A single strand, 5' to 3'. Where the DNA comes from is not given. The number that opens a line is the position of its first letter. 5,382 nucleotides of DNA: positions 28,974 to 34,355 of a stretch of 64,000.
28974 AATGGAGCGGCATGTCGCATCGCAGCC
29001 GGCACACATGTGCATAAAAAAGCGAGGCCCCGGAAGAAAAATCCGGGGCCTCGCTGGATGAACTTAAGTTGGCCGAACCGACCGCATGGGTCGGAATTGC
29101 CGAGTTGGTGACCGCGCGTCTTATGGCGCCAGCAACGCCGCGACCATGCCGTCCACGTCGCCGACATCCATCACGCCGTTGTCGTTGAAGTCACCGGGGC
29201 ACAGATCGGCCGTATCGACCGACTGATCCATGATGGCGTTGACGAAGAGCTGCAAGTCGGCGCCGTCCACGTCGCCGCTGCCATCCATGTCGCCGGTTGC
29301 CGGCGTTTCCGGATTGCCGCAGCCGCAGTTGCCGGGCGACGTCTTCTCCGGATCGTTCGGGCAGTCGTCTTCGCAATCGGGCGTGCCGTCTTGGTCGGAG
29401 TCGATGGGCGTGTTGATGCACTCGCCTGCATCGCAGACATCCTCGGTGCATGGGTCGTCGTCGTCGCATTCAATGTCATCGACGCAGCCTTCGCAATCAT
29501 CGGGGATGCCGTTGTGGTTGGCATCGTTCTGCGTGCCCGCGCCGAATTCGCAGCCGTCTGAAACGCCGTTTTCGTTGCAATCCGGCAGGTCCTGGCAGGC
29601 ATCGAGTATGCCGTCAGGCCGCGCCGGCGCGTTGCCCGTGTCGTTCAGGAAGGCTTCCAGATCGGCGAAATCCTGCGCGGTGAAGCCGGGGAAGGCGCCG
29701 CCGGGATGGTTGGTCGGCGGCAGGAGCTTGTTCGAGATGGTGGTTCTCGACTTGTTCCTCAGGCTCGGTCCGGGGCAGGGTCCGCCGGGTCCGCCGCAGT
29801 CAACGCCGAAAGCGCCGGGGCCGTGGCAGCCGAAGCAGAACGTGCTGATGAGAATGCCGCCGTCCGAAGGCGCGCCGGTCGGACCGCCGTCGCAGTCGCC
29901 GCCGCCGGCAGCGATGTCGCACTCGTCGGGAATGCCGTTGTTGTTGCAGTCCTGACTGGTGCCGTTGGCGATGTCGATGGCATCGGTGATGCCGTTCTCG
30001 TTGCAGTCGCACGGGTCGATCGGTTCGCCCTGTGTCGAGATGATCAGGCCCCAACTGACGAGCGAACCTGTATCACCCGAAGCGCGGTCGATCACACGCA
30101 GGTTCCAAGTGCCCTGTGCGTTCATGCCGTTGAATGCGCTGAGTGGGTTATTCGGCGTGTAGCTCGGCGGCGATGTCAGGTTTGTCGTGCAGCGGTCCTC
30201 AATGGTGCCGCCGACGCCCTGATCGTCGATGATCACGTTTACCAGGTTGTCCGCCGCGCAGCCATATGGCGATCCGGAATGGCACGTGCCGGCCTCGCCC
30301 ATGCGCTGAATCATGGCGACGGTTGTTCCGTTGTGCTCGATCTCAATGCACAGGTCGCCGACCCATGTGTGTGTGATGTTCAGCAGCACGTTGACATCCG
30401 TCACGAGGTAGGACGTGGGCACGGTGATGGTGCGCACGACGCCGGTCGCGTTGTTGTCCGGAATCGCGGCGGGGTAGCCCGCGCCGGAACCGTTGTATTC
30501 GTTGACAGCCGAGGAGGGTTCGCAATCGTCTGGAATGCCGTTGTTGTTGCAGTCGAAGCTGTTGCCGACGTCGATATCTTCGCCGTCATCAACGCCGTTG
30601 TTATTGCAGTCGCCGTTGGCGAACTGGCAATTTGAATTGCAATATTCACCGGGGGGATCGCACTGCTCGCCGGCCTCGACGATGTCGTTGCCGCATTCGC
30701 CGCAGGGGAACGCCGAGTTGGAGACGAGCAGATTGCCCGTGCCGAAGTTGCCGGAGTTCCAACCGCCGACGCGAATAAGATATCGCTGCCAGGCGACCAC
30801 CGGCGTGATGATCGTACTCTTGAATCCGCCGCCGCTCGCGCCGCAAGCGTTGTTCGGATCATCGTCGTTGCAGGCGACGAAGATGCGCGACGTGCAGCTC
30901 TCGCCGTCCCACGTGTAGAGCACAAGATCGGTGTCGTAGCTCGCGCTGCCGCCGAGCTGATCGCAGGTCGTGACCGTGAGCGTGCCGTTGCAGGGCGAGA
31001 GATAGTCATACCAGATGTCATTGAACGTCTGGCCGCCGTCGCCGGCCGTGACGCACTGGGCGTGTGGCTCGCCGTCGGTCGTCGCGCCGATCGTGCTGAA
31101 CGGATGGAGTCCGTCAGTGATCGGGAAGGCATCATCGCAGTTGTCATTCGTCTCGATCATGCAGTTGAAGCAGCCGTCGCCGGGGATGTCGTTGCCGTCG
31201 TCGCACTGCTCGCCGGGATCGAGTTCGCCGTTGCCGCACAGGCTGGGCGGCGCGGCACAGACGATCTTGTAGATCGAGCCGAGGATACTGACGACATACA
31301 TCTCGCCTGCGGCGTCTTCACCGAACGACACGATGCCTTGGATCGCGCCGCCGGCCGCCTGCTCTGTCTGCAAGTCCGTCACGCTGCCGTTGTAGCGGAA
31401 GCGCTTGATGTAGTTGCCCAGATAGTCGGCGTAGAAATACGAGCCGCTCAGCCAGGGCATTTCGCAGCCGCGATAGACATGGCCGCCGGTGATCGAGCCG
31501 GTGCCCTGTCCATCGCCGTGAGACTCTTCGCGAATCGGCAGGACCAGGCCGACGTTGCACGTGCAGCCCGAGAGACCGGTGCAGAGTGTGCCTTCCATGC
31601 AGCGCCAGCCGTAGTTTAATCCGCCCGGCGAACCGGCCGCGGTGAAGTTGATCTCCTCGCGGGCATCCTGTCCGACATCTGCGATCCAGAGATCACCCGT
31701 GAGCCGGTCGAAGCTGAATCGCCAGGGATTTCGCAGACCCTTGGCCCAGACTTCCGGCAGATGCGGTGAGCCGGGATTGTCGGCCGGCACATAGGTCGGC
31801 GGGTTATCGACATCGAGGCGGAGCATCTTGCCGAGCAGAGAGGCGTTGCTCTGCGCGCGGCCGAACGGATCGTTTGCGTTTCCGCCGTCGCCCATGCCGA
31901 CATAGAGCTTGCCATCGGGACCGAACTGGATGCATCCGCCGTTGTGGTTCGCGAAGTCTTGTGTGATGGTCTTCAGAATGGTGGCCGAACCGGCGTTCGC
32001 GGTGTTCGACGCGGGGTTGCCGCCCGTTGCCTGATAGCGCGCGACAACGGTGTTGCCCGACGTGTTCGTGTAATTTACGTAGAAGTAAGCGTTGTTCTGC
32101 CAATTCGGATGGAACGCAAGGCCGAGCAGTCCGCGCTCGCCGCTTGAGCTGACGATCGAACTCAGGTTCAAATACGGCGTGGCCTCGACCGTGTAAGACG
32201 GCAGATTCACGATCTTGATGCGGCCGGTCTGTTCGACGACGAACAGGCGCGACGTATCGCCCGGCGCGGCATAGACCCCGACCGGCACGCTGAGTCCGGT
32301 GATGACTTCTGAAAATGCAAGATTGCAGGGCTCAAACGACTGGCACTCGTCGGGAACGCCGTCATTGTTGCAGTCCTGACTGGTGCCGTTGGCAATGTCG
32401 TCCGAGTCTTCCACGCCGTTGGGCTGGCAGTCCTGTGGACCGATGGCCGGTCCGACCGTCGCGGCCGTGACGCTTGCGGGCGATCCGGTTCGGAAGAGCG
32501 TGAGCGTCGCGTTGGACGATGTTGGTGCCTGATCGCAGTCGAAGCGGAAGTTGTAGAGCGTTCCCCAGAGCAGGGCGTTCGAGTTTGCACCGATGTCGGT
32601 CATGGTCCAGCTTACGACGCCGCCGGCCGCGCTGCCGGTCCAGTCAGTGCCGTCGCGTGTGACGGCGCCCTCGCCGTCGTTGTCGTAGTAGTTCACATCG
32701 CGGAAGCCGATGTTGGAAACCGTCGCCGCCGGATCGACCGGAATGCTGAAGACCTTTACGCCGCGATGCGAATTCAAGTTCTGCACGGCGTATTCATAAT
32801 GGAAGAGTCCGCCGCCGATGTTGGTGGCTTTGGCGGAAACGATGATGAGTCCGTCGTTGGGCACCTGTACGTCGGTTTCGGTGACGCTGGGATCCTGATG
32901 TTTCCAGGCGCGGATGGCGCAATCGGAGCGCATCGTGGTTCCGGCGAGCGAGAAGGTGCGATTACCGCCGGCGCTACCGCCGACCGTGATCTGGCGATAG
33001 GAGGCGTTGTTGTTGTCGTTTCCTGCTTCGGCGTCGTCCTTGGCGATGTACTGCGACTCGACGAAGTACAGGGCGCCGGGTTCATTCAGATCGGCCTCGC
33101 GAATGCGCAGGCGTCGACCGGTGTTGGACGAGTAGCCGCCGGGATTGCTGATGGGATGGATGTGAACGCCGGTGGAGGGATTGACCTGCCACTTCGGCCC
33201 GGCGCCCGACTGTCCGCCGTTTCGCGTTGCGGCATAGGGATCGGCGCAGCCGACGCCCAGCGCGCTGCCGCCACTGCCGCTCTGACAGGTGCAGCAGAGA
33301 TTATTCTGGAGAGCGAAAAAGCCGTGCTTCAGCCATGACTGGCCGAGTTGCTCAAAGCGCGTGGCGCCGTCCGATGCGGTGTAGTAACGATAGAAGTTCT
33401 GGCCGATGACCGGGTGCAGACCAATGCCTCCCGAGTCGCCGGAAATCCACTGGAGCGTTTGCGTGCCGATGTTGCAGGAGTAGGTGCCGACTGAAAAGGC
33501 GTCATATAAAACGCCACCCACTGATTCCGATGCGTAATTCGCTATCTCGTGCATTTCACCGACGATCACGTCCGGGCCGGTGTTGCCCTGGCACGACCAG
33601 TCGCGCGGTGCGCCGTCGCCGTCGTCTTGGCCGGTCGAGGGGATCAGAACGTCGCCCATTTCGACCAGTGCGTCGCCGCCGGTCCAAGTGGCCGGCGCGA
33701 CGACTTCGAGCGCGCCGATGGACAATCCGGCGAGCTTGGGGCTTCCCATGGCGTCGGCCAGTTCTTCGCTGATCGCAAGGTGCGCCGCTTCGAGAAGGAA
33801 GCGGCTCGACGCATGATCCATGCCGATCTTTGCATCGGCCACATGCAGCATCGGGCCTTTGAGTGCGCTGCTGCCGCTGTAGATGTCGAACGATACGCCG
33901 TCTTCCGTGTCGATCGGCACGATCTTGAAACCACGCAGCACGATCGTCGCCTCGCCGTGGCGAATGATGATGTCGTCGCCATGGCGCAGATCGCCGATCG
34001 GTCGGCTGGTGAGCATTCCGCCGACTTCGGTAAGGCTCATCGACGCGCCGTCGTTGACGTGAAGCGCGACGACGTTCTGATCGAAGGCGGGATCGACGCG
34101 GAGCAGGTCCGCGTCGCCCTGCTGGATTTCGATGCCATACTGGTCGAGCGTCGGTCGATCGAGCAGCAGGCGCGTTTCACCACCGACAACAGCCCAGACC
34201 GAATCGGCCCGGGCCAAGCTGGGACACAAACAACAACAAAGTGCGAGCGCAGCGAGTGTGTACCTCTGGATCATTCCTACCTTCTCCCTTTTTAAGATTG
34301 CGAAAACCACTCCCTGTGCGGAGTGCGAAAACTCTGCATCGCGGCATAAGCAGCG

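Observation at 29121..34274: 1717-aa secreted mosaic coupling a PQQ-type sugar dehydrogenase propeller to a CXXCH haem module, P-domain, TSP3 repeats and a dockerin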

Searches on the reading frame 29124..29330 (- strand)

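Call 61: search_protein_families(library=pfam, proteins=[window:29124-29330:-], max_evalue=10)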
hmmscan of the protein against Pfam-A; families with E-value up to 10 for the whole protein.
window:29124-29330:- (69 aa): 2 families
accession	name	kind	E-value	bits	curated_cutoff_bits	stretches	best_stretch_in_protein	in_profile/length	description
PF00404.24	Dockerin_1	-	0.087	13.5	22.9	1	13-60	2-50/57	Dockerin type I domain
PF13517.12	FG-GAP_3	-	0.4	11.7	26.9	1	31-56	34-59/61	FG-GAP-like repeat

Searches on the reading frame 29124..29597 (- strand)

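Call 61: search_protein_families(library=pfam, proteins=[window:29124-29597:-], max_evalue=10)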
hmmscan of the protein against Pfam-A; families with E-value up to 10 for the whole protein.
window:29124-29597:- (158 aa): 3 families
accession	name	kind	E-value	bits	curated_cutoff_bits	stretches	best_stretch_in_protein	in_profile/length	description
PF00526.23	Dicty_CTDC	-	2.6e-05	24.3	27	1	44-65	2-24/24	Dictyostelium (slime mold) repeat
PF13517.12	FG-GAP_3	-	2.7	9.1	26.9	1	121-145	35-59/61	FG-GAP-like repeat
PF00404.24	Dockerin_1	-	6.3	7.5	22.9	1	102-148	2-49/57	Dockerin type I domain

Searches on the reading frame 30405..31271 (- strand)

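Call 61: search_protein_families(library=pfam, proteins=[window:30405-31271:-], max_evalue=10)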
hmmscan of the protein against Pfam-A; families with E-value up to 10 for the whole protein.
window:30405-31271:- (289 aa): 2 families
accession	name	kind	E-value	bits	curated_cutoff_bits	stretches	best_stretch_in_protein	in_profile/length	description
PF13948.11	DUF4215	-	1.8e-06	28.6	27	1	10-37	19-46/47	Domain of unknown function (DUF4215)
PF23759.1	GBD_T9SS_assoc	-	2.4e-05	25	27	1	41-113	1-73/116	Galactose binding domain-like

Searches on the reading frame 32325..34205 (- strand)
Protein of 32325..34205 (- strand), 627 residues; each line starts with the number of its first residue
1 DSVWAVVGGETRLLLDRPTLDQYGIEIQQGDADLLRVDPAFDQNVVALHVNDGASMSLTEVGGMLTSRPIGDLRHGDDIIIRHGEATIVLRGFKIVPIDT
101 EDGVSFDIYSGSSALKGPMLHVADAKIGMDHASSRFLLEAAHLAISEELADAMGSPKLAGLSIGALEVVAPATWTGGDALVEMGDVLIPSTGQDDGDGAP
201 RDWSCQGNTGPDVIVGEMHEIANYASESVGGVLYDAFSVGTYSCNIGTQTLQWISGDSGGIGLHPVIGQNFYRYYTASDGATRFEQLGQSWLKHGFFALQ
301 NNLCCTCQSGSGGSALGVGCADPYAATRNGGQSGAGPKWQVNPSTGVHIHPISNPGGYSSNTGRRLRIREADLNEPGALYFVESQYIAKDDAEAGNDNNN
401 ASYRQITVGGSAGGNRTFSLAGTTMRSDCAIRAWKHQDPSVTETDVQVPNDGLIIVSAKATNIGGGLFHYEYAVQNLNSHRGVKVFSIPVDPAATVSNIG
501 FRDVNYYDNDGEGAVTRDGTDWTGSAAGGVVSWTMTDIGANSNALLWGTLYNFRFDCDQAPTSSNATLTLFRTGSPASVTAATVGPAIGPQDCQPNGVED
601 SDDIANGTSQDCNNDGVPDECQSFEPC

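Call 36: predict_structure(alignment_id=A2)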
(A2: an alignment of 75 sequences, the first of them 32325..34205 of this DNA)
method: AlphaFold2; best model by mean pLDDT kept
length: 627 residues; sequences in the alignment: 75
mean_pLDDT: 88.2   pTM: 0.67
mean pLDDT of the five models: 88.2, 87.5, 87.2, 87.1, 86.8
residues with pLDDT >= 90: 408; 70-90: 160; 50-70: 32; < 50: 27
segments of 3 or more residues with pLDDT < 50: 34-38, 179-200
pLDDT, mean of each block of 10 residues (from residue 1): 91 96 93 50 87 91 86 95 96 95 93 93 94 92 97 97 98 78 37 38 81 94 90 93 93 74 86 96 96 73 84 83 88 80 89 69 87 95 94 92 96 88 94 97 96 98 96 97 98 95 88 89 95 96 95 98 97 96 90 75 88 85 72
secondary structure, 60 per line:
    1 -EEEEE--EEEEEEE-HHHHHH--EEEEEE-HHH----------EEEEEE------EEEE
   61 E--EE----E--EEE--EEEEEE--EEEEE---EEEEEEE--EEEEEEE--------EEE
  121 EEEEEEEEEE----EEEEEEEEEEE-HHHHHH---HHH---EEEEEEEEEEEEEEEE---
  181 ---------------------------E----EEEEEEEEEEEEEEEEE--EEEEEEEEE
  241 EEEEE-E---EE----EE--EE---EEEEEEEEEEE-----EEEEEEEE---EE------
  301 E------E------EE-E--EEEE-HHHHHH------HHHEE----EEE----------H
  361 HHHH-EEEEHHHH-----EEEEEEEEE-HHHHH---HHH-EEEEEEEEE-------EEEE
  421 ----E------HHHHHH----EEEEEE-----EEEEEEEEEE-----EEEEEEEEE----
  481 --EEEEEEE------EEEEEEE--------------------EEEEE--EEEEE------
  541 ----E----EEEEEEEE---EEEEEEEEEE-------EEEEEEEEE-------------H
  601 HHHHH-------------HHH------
elements in order: E2-6 E9-15 H17-22 E25-30 E45-50 E57-61 E73-75 E78-83 E86-90 E94-100 E103-109 E118-130 E135-145 H147-152 E162-177 E213-229 E232-245 E266-276 E282-289 E321-324 H326-331 E347-349 H360-364 E366-369 H370-373 E379-387 H389-393 E401-409 E417-420 H432-437 E442-447 E453-462 E468-476 E483-489 E496-502 E523-527 E530-534 E550-557 E561-570 E578-586 H600-605

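Call 38: fold_search(model_id=the predicted structure, library=pdb)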
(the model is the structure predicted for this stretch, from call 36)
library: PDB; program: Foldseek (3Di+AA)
matches with E <= 10: 928; with E <= 0.001: 50
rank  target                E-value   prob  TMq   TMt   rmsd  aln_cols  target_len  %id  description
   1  9e8a_A                4.8e-06  0.95  0.14  0.10  22.7       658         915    8  Integrin aIIbb3 bent conformation from human platelet membrane crude preparation (released 2025-10-15)
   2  4j2q_A                3.1e-05  0.84  0.11  0.19  24.1       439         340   10  Crystal structure of C-terminally truncated arrestin reveals mechanism of arrestin activation (released 2013-05-01)
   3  4g1m_A                5.3e-05  0.47  0.11  0.08  23.0       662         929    8  Re-refinement of alpha V beta 3 structure (released 2012-12-12)
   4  7jtb_D                7.2e-05  0.63  0.10  0.16  23.0       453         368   10  CRYSTAL STRUCTURE OF NATIVE BOVINE ARRESTIN 1 IN COMPLEX WITH INOSITOL HEXAKISPHOSPHATE (released 2021-10-13)
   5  8gcd_A                7.6e-05  0.89  0.15  0.11  22.8       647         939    9  Full length Integrin AlphaIIbBeta3 in inactive state (released 2024-03-06)
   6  8as2_A                9.9e-05  0.69  0.10  0.17  23.5       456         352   10  Structure of arrestin2 in complex with 4P CCR5 phosphopeptide and Fab30 (released 2023-06-07)
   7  7usl_A                1.3e-04  0.54  0.13  0.10  23.1       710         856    8  Integrin alphaM/beta2 ectodomain in complex with adenylate cyclase toxin RTX751 and M1F5 Fab (released 2022-08-17)
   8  7mor_A                1.4e-04  0.51  0.10  0.16  22.6       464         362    9  CRYSTAL STRUCTURE OF NATIVE BOVINE ARRESTIN 1 IN COMPLEX WITH 5-METHYLENEBIPHOSPHONATE INOSITOL PENTAKISPHAOPHATE (5-P (released 2021-10-13)
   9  3p2d_A                1.5e-04  0.72  0.11  0.18  22.6       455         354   10  Crystal structure of arrestin-3 reveals the basis of the difference in receptor binding between two non-visual subtype (released 2011-01-26)
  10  7f1x_D                1.5e-04  0.60  0.10  0.16  23.5       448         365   10  X-ray crystal structure of visual arrestin complexed with inositol 1,4,5-triphosphate (released 2021-10-27)
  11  8zjf_A                1.7e-04  0.44  0.12  0.09  25.5       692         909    8  Cryo-EM structure of human integrin alpha-E beta-7 (released 2024-06-05)
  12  7mp0_B                1.8e-04  0.60  0.10  0.17  23.1       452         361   10  CRYSTAL STRUCTURE OF NATIVE BOVINE ARRESTIN 1 IN COMPLEX WITH 1D-MYO-INOSITOL 5-DIPHOSPHATE PENTAKISPHOSPHATE (5-PP IP (released 2021-10-13)
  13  7jtb_B                1.8e-04  0.54  0.10  0.16  22.8       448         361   10  CRYSTAL STRUCTURE OF NATIVE BOVINE ARRESTIN 1 IN COMPLEX WITH INOSITOL HEXAKISPHOSPHATE (released 2021-10-13)
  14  7mp2_D                2.0e-04  0.57  0.10  0.17  23.4       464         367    9  CRYSTAL STRUCTURE OF NATIVE BOVINE ARRESTIN 1 IN COMPLEX WITH 1D-MYO-INOSITOL 1,5-BISDIPHOSPHATE TETRAKISPHOSPHATE (1, (released 2021-10-13)
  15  3k6s_C                2.4e-04  0.21  0.10  0.08  29.3       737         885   10  Structure of integrin alphaXbeta2 ectodomain (released 2010-01-12)
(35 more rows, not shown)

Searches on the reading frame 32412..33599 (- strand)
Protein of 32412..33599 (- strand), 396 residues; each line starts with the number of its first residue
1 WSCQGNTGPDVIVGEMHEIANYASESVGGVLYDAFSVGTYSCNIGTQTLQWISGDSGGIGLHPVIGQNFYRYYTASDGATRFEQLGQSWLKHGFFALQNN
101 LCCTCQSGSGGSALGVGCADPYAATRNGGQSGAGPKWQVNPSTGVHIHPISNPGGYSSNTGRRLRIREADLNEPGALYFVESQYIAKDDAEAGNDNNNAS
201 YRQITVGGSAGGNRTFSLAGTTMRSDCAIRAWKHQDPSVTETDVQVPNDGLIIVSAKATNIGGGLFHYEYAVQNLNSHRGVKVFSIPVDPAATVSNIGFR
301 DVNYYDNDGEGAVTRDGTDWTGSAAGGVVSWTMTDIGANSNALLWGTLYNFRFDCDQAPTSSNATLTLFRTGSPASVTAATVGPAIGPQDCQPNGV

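Call 46: search_protein_families(library=ncbifam, proteins=[window:32412-33599:-], max_evalue=1)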
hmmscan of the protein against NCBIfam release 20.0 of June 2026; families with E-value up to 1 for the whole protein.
window:32412-33599:- (396 aa): 0 families

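Call 55: predict_structure(alignment_id=A5)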
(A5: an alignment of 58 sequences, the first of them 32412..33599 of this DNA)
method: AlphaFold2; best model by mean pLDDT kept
length: 396 residues; sequences in the alignment: 58
mean_pLDDT: 91.1   pTM: 0.92
mean pLDDT of the five models: 91.1, 90.8, 89.1, 88.2, 87.3
residues with pLDDT >= 90: 281; 70-90: 97; 50-70: 18; < 50: 0
segments of 3 or more residues with pLDDT < 50: none
pLDDT, mean of each block of 10 residues (from residue 1): 85 95 91 94 93 67 91 96 95 78 82 88 83 82 87 78 91 96 95 95 93 91 97 98 97 98 97 97 98 97 86 89 98 94 96 98 98 97 86 63
secondary structure, 60 per line:
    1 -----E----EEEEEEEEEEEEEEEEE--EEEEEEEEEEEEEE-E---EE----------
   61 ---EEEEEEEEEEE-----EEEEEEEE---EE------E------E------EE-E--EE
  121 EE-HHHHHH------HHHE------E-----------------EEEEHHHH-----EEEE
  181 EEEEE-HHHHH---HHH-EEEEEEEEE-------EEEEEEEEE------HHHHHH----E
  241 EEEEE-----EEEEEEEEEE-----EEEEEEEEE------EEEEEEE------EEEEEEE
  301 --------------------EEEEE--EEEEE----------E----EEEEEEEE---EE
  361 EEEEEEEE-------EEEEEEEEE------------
elements in order: E11-27 E30-43 E64-74 E80-87 E119-122 H124-129 E164-167 H168-171 E177-185 H187-191 E199-207 E215-223 H230-235 E240-245 E251-260 E266-274 E281-287 E294-300 E321-325 E328-332 E348-355 E359-368 E376-384

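Call 57: fold_search(model_id=the predicted structure, library=pdb)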
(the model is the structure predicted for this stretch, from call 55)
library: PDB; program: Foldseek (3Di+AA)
matches with E <= 10: 730; with E <= 0.001: 11
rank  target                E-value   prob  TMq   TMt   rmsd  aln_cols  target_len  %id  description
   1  9e8a_A                1.7e-04  0.96  0.21  0.10  20.2       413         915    9  Integrin aIIbb3 bent conformation from human platelet membrane crude preparation (released 2025-10-15)
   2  7mor_D                3.4e-04  0.60  0.15  0.17  23.2       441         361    9  CRYSTAL STRUCTURE OF NATIVE BOVINE ARRESTIN 1 IN COMPLEX WITH 5-METHYLENEBIPHOSPHONATE INOSITOL PENTAKISPHAOPHATE (5-P (released 2021-10-13)
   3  7f1x_B                4.8e-04  0.51  0.15  0.16  23.4       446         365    9  X-ray crystal structure of visual arrestin complexed with inositol 1,4,5-triphosphate (released 2021-10-27)
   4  7mp2_D                4.8e-04  0.51  0.16  0.17  24.3       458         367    9  CRYSTAL STRUCTURE OF NATIVE BOVINE ARRESTIN 1 IN COMPLEX WITH 1D-MYO-INOSITOL 1,5-BISDIPHOSPHATE TETRAKISPHOSPHATE (1, (released 2021-10-13)
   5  1cf1_C                5.1e-04  0.72  0.19  0.19  24.6       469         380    8  ARRESTIN FROM BOVINE ROD OUTER SEGMENTS (released 1999-04-16)
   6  7jtb_D                6.8e-04  0.41  0.15  0.16  24.1       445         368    9  CRYSTAL STRUCTURE OF NATIVE BOVINE ARRESTIN 1 IN COMPLEX WITH INOSITOL HEXAKISPHOSPHATE (released 2021-10-13)
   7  8beg_A                7.2e-04  0.77  0.19  0.13  20.8       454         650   10  Structure of Ig-like domains from PrgB (released 2022-11-30)
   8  4j2q_A                7.6e-04  0.54  0.16  0.18  23.7       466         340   10  Crystal structure of C-terminally truncated arrestin reveals mechanism of arrestin activation (released 2013-05-01)
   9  1ayr_B                8.8e-04  0.38  0.15  0.16  22.5       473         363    9  ARRESTIN FROM BOVINE ROD OUTER SEGMENTS (released 1998-11-25)
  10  2woy                  9.3e-04  0.80  0.22  0.25  19.9       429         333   10  Crystal structure of the C-terminal domain of Streptococcus gordonii surface protein SspB (released 2010-02-16)
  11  4lee_A                9.8e-04  0.72  0.20  0.23  20.7       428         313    9  Structure of the Als3 adhesin from Candida albicans, residues 1-313 (mature sequence), triple mutant in the binding ca (released 2014-05-14)
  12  4igb_D                1.3e-03  0.54  0.19  0.19  21.8       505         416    8  Crystal structure of the N-terminal domain of the Streptococcus gordonii adhesin Sgo0707 (released 2013-06-05)
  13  8as3_A                1.3e-03  0.41  0.15  0.17  23.1       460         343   12  Structure of arrestin2 in complex with 6P CCR5 phosphopeptide and Fab30 (released 2023-06-07)
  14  3ugx_D                1.5e-03  0.60  0.19  0.21  22.5       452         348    9  Crystal Structure of Visual Arrestin (released 2012-02-08)
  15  7mor_A                1.5e-03  0.33  0.14  0.15  23.7       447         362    8  CRYSTAL STRUCTURE OF NATIVE BOVINE ARRESTIN 1 IN COMPLEX WITH 5-METHYLENEBIPHOSPHONATE INOSITOL PENTAKISPHAOPHATE (5-P (released 2021-10-13)
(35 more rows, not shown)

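Call 67: search_protein_representatives(protein=window:32412-33599:-)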
Query: 396 residues. Proteins with E-value up to 0.001 (for the whole library): 2773; up to 1e-10: 2194; up to 1e-30: 1345. The best 150 are listed.
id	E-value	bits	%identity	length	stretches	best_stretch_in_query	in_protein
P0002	4.7e-256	865.9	94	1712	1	1-396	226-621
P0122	1.7e-164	564.4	69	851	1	3-396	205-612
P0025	3.3e-140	484.3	61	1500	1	1-395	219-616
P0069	1.8e-134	465.4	59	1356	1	3-392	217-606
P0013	7.0e-128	443.7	55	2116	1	3-396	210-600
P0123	3.0e-126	438.4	56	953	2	3-384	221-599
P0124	2.1e-121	422.4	44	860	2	7-396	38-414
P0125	8.7e-120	417.1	58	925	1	3-385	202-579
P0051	1.7e-119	416.2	57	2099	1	6-396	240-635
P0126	1.1e-117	410.1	56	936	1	6-384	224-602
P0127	5.8e-116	404.5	53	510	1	5-394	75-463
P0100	5.4e-115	401.3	55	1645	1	3-391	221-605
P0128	5.3e-113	394.7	55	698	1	3-385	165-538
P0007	5.7e-113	394.6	55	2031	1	2-395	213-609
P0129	4.2e-111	388.5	54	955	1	6-395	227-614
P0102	6.6e-109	381.2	54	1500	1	3-392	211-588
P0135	4.7e-106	371.9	54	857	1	7-396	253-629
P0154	8.8e-101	354.5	55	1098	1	6-385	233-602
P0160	5.0e-99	348.7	51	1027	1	7-396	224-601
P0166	1.6e-97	343.7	52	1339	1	7-396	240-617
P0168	2.1e-97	343.3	48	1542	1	5-393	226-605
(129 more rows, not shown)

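Call 93: search_protein_families(library=pfam, proteins=[P0135, P0154, P0160, P0166, P0168], max_evalue=0.001)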
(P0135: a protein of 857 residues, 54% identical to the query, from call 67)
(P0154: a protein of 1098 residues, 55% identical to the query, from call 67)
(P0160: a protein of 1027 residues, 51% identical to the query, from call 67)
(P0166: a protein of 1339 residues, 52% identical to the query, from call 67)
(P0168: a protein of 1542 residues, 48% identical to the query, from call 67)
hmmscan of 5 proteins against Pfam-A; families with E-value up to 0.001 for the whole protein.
P0135 (857 aa): 2 families
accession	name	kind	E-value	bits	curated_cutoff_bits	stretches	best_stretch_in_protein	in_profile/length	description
PF00034.26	Cytochrom_C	-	2.1e-06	29.4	21.3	1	673-719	4-49/90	Cytochrome c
PF13442.11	Cytochrome_CBB3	-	0.00014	22.5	27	1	673-737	6-67/68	Cytochrome C oxidase, cbb3-type, subunit III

P0154 (1098 aa): 4 families
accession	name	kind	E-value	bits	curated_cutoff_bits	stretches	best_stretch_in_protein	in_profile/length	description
PF13442.11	Cytochrome_CBB3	-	3e-07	31.1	27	0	827-898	14-68/68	Cytochrome C oxidase, cbb3-type, subunit III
PF13948.11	DUF4215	-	9.5e-07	29.5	27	1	610-635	21-46/47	Domain of unknown function (DUF4215)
PF23759.1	GBD_T9SS_assoc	-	4.7e-06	27.3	27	1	643-759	2-102/116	Galactose binding domain-like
PF00034.26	Cytochrom_C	-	5.4e-06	28.1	21.3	1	821-901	4-89/90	Cytochrome c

P0160 (1027 aa): 2 families
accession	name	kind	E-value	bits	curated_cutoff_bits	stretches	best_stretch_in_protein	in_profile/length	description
PF13442.11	Cytochrome_CBB3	-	0.00023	21.9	27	1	716-746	3-30/68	Cytochrome C oxidase, cbb3-type, subunit III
PF00034.26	Cytochrom_C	-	0.00027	22.6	21.3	0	718-761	3-48/90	Cytochrome c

P0166 (1339 aa): 1 family
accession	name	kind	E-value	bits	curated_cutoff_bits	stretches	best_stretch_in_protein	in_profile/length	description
PF00034.26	Cytochrom_C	-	0.00023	22.9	21.3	0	1030-1084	1-57/90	Cytochrome c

P0168 (1542 aa): 2 families
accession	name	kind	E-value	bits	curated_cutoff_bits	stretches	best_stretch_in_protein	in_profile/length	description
PF13442.11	Cytochrome_CBB3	-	8.5e-18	64.9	27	1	762-840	2-64/68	Cytochrome C oxidase, cbb3-type, subunit III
PF00034.26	Cytochrom_C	-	7.6e-14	53.2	21.3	0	937-1011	10-89/90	Cytochrome c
